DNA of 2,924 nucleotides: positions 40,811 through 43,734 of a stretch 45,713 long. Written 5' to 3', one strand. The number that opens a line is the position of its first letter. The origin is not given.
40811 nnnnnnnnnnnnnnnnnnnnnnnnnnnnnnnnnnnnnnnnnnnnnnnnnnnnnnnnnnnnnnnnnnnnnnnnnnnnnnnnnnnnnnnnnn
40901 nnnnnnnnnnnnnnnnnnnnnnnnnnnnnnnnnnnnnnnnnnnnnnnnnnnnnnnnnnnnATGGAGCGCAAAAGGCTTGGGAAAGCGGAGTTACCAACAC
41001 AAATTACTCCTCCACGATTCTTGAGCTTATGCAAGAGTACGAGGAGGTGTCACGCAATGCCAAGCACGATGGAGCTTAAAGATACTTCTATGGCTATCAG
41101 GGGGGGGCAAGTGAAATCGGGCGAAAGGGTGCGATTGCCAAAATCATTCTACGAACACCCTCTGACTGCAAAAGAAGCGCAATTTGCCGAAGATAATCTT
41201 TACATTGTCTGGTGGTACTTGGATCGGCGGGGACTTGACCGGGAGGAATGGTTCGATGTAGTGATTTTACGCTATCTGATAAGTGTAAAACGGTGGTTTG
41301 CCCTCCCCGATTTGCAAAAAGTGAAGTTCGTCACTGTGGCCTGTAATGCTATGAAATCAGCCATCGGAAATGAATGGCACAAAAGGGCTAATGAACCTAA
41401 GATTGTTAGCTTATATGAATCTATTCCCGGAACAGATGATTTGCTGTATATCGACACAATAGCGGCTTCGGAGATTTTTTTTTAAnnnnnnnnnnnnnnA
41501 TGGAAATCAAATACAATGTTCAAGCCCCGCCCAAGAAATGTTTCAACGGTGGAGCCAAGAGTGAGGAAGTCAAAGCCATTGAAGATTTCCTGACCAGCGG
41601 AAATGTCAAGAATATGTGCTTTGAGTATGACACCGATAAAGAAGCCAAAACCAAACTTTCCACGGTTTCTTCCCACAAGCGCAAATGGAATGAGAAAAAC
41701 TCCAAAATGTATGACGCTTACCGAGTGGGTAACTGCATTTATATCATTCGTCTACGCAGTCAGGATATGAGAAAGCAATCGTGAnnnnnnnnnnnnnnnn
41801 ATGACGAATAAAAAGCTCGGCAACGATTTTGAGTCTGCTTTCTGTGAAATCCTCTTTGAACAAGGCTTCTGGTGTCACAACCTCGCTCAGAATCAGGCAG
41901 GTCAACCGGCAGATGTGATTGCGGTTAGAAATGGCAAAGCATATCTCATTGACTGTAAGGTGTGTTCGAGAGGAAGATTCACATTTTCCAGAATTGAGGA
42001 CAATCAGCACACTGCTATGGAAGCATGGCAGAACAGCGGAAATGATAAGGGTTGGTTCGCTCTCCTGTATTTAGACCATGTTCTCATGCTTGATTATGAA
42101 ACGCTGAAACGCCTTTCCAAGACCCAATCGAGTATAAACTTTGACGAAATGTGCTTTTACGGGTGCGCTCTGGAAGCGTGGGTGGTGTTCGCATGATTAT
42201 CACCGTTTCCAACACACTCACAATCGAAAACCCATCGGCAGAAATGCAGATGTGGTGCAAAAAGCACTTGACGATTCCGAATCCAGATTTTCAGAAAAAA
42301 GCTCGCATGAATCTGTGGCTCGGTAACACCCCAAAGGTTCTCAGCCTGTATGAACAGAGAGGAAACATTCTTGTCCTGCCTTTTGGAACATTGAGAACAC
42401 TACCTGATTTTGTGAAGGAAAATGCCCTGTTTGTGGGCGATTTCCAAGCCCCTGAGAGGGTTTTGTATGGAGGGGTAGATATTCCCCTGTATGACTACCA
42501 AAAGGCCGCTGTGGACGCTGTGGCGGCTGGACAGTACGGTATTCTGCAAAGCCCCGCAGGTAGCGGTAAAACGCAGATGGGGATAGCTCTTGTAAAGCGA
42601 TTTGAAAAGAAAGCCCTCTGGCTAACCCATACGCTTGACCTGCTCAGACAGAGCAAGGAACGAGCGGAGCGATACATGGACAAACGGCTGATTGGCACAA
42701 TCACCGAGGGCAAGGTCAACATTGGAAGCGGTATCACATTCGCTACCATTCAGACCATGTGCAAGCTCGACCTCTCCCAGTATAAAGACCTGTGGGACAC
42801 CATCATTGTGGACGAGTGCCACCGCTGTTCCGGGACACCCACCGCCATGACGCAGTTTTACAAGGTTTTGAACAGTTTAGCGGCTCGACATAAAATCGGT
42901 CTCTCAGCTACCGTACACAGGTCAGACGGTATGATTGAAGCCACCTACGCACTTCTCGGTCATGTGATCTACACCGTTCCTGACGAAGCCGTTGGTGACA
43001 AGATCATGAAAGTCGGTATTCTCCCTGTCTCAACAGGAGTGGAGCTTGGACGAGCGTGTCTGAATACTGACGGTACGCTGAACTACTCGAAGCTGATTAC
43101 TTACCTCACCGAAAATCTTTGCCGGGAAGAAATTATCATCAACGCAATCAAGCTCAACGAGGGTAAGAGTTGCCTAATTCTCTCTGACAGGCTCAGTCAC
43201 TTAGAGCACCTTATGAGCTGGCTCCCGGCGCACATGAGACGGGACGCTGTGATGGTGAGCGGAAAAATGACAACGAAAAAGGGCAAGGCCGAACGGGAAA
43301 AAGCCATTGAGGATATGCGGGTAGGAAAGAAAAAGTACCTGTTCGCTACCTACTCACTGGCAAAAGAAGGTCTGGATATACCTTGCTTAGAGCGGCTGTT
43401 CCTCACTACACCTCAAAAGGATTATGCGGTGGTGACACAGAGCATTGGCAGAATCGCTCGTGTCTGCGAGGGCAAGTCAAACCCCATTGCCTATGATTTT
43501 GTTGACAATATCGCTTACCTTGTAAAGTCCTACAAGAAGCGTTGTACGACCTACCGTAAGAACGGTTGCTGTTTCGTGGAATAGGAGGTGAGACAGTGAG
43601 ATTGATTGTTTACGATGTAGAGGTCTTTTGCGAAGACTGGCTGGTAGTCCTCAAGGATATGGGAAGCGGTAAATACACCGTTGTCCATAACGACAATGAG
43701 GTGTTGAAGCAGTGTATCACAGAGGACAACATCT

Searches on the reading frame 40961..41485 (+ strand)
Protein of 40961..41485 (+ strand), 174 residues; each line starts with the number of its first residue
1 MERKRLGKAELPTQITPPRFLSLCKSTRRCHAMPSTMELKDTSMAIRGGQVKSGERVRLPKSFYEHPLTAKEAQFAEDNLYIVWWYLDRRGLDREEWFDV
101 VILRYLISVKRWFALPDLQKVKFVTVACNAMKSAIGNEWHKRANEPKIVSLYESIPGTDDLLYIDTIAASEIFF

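Call 13: search_protein_families(library=pfam, proteins=[window:40961-41485:+])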
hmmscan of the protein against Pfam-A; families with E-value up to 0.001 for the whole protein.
window:40961-41485:+ (174 aa): 0 families

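Call 45: search_protein_families(library=phrogs, proteins=[window:40961-41485:+], max_evalue=0.01)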
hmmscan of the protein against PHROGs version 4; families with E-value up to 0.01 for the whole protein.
window:40961-41485:+ (174 aa): 1 family
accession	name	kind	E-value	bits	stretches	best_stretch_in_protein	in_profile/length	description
phrog_37022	-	unknown function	1.3e-28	100.7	1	66-170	17-121/127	-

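Call 57: search_solved_structures(query=window:40961-41485:+, max_evalue=1)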
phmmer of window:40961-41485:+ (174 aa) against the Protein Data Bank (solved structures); distinct sequences matched with E-value up to 1: 0.

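Call 72: search_protein_families(library=pfam, proteins=[window:40961-41485:+], max_evalue=10)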
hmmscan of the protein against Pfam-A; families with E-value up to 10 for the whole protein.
window:40961-41485:+ (174 aa): 0 families

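Call 73: find_homologous_proteins(query=window:40961-41485:+, max_evalue=0.001)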
Query window:40961-41485:+ (174 aa): 116 proteins with E <= 0.001 among 125 candidates.
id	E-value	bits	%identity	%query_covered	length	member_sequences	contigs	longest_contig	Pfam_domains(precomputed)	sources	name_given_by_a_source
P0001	3.1e-86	305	98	81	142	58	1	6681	-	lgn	-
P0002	2.3e-74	267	97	71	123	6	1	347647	-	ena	-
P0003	4.4e-70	253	83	81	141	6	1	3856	-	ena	-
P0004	2.7e-64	234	77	81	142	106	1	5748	-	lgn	-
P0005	1.6e-63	231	73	82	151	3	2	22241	-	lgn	-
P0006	6.5e-59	216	79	70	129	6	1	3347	-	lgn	-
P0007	3.4e-58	214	81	69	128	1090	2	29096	-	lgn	-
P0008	1.8e-57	212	75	73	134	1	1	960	-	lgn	-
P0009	6.3e-57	210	78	70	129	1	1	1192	-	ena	-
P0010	6.8e-57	210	80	69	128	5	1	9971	-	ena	-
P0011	7.2e-57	210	81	69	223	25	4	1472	-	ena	-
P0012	8.2e-57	209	76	70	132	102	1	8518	-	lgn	-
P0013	2.2e-56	208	77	70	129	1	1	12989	-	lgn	-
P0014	2.3e-56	208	76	70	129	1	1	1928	-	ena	-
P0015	2.4e-56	208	70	70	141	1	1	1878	-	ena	-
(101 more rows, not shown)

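Call 83: predict_structure(alignment_id=A4)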
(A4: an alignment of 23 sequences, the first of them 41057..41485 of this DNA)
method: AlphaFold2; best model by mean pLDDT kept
length: 142 residues; sequences in the alignment: 23
mean_pLDDT: 82.2   pTM: 0.63
mean pLDDT of the five models: 82.2, 81.9, 81.6, 80.4, 78.5
residues with pLDDT >= 90: 79; 70-90: 33; 50-70: 8; < 50: 22
segments of 3 or more residues with pLDDT < 50: 1-3, 5-22
pLDDT, mean of each block of 10 residues (from residue 1): 38 34 70 94 99 98 97 97 93 98 95 85 87 73 47
secondary structure, 60 per line:
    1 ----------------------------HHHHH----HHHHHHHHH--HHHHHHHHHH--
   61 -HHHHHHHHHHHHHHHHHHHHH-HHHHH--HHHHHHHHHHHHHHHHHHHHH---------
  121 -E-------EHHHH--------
elements in order: H29-33 H38-46 H49-58 H62-82 H84-88 H91-111 H131-134

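Call 86: fold_search(model_id=the predicted structure, library=pdb)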
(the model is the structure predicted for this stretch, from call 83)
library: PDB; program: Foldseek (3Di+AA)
matches with E <= 10: 111; with E <= 0.001: 0
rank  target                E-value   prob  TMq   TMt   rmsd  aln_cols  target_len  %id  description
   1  8b3z_D                1.0e-01  1.00  0.40  0.67   3.4        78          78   20  SigE N-terminal Domain (released 2023-08-23)
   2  8b3z_C                3.2e-01  0.97  0.39  0.69   3.7        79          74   20  SigE N-terminal Domain (released 2023-08-23)
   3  5ipl_F                5.3e-01  0.84  0.42  0.23  10.7       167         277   15  SigmaS-transcription initiation complex with 4-nt nascent RNA (released 2016-03-30)
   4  8b3z_A                5.6e-01  0.97  0.42  0.70   3.7        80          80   21  SigE N-terminal Domain (released 2023-08-23)
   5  8qti_F                6.3e-01  0.75  0.38  0.19  10.5       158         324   16  Mycobacterium smegnatis RNAP open promoter complex with SigmaA and RbpA (released 2024-10-02)
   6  6omf_F                8.8e-01  0.69  0.42  0.23  10.5       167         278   14  CryoEM structure of SigmaS-transcription initiation complex with activator Crl (released 2019-08-28)
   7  9uks_F                9.3e-01  0.69  0.39  0.18  10.6       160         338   16  CryoEM structure of the T.thermophilus transcription initiation complex in the presence of Gp4A, -1 dA in the template (released 2025-10-22)
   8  9uko_F                9.3e-01  0.63  0.38  0.18  10.4       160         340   16  CryoEM structure of the T.thermophilus transcription initiation complex bound to Ap4A-C, -1 dA in the template DNA str (released 2025-10-22)
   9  9a58_A                9.9e-01  0.60  0.40  0.17  11.7       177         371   16  Integrative model of SIGA-RPOC by crosslinking MS and deep learning (released 2024-09-18)
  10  7rdq_F                1.0e+00  0.63  0.39  0.18  10.7       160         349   16  Cryo-EM structure of Thermus thermophilus reiterative transcription complex with 11nt oligo-G RNA (released 2022-02-02)
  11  6vvv_F                1.1e+00  0.51  0.38  0.21  10.2       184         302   14  Crystal structure of a Mycobacterium smegmatis transcription initiation complex with Rifampicin-resistant RNA polymera (released 2020-10-21)
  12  3wod_F                1.2e+00  0.75  0.43  0.23   6.4       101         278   26  RNA polymerase-gp39 complex (released 2014-03-12)
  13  5x22_F                1.2e+00  0.60  0.39  0.19  10.7       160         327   16  Crystal structure of Thermus thermophilus transcription initiation complex with GpA and CMPcPP (released 2017-07-05)
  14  9frj_F                1.4e+00  0.57  0.39  0.23  10.7       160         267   16  Ap4A bound in de novo transcription initiation T. thermophilus RNA polymerase complex with aTT DNA template (released 2025-12-17)
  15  8x6f_E                1.4e+00  0.41  0.34  0.20   9.5       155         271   16  Cryo-EM structure of Staphylococcus aureus sigA-dependent RNAP-promoter open complex (released 2024-06-05)
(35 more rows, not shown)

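Call 87: find_related_loci(query=window:41057-41485:+, collection=viral_contigs, flank=1500)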
Query window:41057-41485:+ (142 aa) in viral_contigs; peptide patterns used: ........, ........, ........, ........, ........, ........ (x = any residue, [..] = any of these).
55 stretches matched a pattern; 52 encode a relative of the query (tblastn E <= 1e-3); 52 distinct loci.
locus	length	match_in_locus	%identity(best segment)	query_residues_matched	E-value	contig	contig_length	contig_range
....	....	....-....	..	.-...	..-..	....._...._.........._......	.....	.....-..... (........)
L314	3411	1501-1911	75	10-141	3e-65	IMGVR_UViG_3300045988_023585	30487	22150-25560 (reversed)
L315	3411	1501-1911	75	10-141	2e-64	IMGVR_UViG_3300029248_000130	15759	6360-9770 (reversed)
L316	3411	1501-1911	75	10-141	9e-65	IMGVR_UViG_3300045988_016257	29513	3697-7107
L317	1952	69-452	76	14-141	6e-64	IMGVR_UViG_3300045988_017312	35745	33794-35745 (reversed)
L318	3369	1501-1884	76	14-141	2e-63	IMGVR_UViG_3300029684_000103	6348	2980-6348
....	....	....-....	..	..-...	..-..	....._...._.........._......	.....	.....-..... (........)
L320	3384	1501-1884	76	14-141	2e-63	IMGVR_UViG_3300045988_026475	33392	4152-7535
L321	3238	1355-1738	76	14-141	2e-63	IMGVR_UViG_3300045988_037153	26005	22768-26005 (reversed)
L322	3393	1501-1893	76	16-141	3e-63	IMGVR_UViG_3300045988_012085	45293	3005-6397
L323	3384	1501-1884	76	14-141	5e-63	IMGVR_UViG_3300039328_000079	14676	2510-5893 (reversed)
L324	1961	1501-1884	76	14-141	1e-63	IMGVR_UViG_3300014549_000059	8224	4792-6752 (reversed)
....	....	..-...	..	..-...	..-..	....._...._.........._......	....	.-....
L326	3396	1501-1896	73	16-142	7e-63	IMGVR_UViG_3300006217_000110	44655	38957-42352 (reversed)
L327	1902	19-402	76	14-141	2e-63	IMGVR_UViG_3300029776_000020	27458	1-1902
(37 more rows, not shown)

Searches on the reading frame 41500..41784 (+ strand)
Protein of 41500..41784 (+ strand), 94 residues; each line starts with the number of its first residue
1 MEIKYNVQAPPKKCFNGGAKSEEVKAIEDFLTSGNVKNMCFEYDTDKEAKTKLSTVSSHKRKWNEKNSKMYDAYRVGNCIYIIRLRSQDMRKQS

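Call 45: search_protein_families(library=phrogs, proteins=[window:41500-41784:+], max_evalue=0.01)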
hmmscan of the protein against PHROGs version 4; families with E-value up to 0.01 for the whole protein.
window:41500-41784:+ (94 aa): 1 family
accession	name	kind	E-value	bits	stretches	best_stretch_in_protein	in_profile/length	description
phrog_25485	-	unknown function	5.2e-42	142.9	1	1-92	1-89/89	-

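Call 46: search_protein_families(library=pfam, proteins=[window:41500-41784:+], max_evalue=0.01)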
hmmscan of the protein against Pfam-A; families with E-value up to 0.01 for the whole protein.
window:41500-41784:+ (94 aa): 0 families

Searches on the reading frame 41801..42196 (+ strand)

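Call 45: search_protein_families(library=phrogs, proteins=[window:41801-42196:+], max_evalue=0.01)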
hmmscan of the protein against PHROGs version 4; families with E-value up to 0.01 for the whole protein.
window:41801-42196:+ (131 aa): 1 family
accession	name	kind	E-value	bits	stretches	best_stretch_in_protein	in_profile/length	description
phrog_843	-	DNA, RNA and nucleotide metabolism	7.1e-12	46.3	1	31-117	53-142/177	Holliday junction resolvase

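Call 46: search_protein_families(library=pfam, proteins=[window:41801-42196:+], max_evalue=0.01)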
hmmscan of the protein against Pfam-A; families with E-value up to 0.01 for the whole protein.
window:41801-42196:+ (131 aa): 1 family
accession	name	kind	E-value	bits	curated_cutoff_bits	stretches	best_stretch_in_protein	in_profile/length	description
PF03838.20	RecU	-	0.0012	19.3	25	1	36-117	53-140/162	Recombination protein U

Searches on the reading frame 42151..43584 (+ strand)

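Call 45: search_protein_families(library=phrogs, proteins=[window:42151-43584:+], max_evalue=0.01)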
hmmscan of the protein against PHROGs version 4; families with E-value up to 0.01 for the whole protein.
window:42151-43584:+ (477 aa): 8 families
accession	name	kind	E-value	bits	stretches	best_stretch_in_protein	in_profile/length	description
phrog_16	-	DNA, RNA and nucleotide metabolism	2.3e-60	205.8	1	73-461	239-610/986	DNA helicase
phrog_9690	-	DNA, RNA and nucleotide metabolism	4.8e-27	95.8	1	211-469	37-293/306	DNA helicase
phrog_62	-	DNA, RNA and nucleotide metabolism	1.7e-12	46.7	1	105-263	689-855/1881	DNA helicase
phrog_16259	-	DNA, RNA and nucleotide metabolism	3.1e-11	44.1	1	102-226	105-236/330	DNA helicase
phrog_16694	-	unknown function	2.1e-06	27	1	111-275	273-468/1010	-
phrog_2488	-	DNA, RNA and nucleotide metabolism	3.9e-05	23.6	1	115-177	21-96/579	DNA helicase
phrog_17901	-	DNA, RNA and nucleotide metabolism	0.00013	23.4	1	397-458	14-75/109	DNA helicase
phrog_2467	-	unknown function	0.0029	17.6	1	131-179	12-61/502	-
